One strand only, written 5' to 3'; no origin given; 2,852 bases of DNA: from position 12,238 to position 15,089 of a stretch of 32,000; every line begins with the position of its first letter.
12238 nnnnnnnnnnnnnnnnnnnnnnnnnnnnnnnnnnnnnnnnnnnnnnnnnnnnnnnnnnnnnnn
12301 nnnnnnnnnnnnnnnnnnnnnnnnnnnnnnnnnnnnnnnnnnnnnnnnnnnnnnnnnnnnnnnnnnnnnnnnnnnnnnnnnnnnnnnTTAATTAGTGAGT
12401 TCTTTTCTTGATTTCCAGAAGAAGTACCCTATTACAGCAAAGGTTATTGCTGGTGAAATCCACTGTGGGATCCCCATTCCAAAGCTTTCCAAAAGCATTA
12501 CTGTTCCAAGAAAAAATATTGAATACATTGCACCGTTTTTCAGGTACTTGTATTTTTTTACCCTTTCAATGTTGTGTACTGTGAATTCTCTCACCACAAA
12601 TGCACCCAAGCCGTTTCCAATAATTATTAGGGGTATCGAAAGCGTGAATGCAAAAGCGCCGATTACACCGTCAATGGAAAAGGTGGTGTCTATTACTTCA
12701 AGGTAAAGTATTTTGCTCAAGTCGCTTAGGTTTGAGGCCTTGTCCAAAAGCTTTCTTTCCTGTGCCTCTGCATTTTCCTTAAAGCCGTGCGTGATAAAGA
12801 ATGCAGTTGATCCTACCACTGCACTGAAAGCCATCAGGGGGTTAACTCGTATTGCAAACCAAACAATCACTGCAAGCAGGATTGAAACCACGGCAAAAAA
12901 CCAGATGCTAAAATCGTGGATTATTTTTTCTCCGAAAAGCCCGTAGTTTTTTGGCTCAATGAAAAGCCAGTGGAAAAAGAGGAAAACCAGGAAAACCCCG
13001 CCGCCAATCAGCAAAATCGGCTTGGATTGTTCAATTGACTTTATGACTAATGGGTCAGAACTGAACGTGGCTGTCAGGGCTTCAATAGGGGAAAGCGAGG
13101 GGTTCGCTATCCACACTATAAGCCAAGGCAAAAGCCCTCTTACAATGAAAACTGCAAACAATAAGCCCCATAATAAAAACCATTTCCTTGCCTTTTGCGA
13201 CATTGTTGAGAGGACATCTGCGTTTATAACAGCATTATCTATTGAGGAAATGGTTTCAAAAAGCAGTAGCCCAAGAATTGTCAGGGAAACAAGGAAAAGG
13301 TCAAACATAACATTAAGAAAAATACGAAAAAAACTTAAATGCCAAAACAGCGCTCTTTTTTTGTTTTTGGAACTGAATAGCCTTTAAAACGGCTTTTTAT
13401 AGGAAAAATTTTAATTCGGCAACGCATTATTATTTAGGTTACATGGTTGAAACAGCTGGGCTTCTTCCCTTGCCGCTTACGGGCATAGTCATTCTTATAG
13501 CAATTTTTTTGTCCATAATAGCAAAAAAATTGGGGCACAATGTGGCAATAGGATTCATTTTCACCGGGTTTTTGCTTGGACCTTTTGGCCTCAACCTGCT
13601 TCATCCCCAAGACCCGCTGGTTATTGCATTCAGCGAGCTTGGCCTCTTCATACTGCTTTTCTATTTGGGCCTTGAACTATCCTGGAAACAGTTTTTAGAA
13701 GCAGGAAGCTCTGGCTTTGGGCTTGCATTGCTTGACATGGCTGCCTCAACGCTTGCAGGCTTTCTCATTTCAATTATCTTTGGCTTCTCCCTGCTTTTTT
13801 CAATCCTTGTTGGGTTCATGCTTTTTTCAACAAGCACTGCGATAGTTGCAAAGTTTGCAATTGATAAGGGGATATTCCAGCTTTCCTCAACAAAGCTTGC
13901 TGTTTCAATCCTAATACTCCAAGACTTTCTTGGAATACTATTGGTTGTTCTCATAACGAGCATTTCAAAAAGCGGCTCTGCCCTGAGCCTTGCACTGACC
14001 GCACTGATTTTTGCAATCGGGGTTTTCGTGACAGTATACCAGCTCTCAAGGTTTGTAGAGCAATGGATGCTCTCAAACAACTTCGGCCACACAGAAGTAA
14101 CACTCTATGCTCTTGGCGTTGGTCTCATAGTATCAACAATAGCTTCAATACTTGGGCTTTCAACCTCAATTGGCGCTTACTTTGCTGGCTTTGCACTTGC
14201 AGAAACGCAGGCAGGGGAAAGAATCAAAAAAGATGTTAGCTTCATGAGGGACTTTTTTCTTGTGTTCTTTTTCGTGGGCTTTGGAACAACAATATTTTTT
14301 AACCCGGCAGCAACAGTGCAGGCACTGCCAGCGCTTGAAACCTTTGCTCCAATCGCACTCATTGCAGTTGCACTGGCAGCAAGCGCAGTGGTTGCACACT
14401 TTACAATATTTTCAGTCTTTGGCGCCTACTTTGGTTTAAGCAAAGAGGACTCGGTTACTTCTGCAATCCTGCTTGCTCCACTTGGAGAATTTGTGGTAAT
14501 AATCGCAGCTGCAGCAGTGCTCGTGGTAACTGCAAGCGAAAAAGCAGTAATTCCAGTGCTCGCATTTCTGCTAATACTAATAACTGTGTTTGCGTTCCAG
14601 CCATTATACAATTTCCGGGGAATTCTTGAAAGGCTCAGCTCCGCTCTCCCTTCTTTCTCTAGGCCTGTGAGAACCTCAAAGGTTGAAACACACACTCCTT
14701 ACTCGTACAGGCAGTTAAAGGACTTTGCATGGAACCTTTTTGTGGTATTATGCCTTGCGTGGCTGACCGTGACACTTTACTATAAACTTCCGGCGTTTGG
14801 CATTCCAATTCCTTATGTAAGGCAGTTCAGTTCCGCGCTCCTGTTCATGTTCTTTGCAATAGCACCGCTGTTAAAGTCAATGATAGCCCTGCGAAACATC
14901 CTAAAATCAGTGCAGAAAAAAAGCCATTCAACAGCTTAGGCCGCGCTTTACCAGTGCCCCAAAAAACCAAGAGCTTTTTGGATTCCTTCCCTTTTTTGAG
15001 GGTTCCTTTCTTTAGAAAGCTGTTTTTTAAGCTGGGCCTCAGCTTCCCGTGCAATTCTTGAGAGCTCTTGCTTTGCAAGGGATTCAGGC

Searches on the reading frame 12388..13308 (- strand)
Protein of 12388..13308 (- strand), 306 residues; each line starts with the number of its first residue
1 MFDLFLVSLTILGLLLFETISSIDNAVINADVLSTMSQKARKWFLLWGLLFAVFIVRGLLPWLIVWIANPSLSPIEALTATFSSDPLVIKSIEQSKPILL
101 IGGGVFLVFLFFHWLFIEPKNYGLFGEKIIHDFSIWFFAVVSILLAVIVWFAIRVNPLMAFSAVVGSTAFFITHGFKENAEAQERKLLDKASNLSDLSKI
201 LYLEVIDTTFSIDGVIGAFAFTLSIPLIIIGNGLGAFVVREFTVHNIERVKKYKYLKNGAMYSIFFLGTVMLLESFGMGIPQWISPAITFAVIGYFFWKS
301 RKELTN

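Call 11: find_encoding_contigs(protein=window:12388-13308:-, flank=10000, max_places=6)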
Protein window:12388-13308:- (306 aa): 18 contigs read that carry it; 6 places shown.
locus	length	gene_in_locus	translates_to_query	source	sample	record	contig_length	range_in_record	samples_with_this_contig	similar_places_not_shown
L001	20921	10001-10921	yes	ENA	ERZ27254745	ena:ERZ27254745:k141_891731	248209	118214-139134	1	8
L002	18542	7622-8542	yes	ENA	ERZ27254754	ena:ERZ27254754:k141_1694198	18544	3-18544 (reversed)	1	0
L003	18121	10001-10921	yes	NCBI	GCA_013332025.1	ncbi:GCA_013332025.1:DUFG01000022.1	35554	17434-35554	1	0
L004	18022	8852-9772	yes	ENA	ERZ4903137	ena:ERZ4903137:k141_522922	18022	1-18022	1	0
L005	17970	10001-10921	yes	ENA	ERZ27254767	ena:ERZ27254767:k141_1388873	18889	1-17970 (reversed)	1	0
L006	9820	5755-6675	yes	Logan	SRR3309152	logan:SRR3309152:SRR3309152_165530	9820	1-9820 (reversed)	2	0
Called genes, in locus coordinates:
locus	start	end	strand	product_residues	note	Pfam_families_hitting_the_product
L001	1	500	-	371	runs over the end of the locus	PF00578:AhpC-TSA, PF08534:Redoxin, PF13905:Thioredoxin_8, PF17991:Thioredoxin_10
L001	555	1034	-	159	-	-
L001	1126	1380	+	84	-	-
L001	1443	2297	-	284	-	PF03239:FTR1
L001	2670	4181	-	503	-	PF02074:Peptidase_M32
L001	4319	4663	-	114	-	-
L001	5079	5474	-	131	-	-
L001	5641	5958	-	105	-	-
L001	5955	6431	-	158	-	-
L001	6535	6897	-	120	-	-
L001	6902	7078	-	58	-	-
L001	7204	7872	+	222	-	PF04967:HTH_10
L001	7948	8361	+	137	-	-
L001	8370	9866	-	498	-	PF00999:Na_H_Exchanger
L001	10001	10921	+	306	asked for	PF03741:TerC, PF04332:DUF475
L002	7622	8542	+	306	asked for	PF03741:TerC, PF04332:DUF475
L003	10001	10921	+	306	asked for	PF03741:TerC, PF04332:DUF475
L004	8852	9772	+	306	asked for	PF03741:TerC, PF04332:DUF475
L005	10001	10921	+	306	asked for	PF03741:TerC, PF04332:DUF475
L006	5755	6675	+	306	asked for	PF03741:TerC, PF04332:DUF475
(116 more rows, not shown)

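Call 13: search_protein_families(library=pfam, proteins=[window:12388-13308:-], max_evalue=0.01)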
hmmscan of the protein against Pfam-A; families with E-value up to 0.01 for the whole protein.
window:12388-13308:- (306 aa): 2 families
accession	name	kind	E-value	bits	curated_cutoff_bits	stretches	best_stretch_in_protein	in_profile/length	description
PF04332.21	DUF475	-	1e-43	150.7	27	1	23-300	1-286/293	Protein of unknown function (DUF475)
PF03741.22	TerC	-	1.6e-17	64.3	27.8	2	142-274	45-177/178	Integral membrane protein TerC family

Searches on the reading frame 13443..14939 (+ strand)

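Call 13: search_protein_families(library=pfam, proteins=[window:13443-14939:+], max_evalue=0.01)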
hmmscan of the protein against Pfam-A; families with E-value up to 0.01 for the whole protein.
window:13443-14939:+ (498 aa): 1 family
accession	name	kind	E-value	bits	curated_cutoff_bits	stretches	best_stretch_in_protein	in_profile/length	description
PF00999.27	Na_H_Exchanger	-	2.1e-37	129.3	26.2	1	18-384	2-368/375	Sodium/hydrogen exchanger, transmembrane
